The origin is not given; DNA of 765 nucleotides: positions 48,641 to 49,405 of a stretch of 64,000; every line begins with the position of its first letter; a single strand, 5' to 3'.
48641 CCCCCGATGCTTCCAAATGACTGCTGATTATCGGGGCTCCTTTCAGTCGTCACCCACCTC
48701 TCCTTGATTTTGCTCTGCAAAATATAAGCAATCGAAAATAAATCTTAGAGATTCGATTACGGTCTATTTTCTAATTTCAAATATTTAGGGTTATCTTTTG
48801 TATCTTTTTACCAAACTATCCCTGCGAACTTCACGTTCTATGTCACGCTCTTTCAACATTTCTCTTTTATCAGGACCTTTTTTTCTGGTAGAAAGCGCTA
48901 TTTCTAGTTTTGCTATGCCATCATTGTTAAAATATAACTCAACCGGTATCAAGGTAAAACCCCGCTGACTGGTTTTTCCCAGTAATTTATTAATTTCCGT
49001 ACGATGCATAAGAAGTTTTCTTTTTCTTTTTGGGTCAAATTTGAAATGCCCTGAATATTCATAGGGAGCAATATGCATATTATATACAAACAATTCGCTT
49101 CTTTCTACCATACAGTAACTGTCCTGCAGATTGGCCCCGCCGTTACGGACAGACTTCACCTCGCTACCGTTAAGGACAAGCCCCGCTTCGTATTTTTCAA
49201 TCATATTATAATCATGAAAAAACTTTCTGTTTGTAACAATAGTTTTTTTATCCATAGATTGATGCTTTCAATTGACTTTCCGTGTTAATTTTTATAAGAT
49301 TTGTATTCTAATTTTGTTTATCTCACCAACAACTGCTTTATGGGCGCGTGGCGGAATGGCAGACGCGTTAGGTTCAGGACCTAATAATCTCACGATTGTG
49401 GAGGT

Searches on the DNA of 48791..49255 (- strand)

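Call 89: search_rna_families(sources=[L029, L039, L027, L086, L070], threshold=evalue, max_evalue=1)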
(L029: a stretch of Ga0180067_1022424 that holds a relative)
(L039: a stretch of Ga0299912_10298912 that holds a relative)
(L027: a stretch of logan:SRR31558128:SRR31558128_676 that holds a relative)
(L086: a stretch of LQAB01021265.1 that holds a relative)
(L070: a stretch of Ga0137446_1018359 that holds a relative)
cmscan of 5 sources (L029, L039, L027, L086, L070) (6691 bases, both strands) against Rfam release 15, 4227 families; matches with E-value up to 1: 3.
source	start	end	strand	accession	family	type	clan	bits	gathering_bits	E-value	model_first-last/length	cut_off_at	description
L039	1120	1194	-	RF00005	tRNA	Gene; tRNA;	CL00001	63.6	29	1.9e-12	1-71/71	no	tRNA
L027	666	752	+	RF00005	tRNA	Gene; tRNA;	CL00001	61.7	29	6.1e-12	1-71/71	no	tRNA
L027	701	752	-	RF04351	Plastid-psbl-rps4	Cis-reg;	-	39.6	68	7.8e-06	1-53/53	no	Plastid-psbl-rps4 3UTR RNA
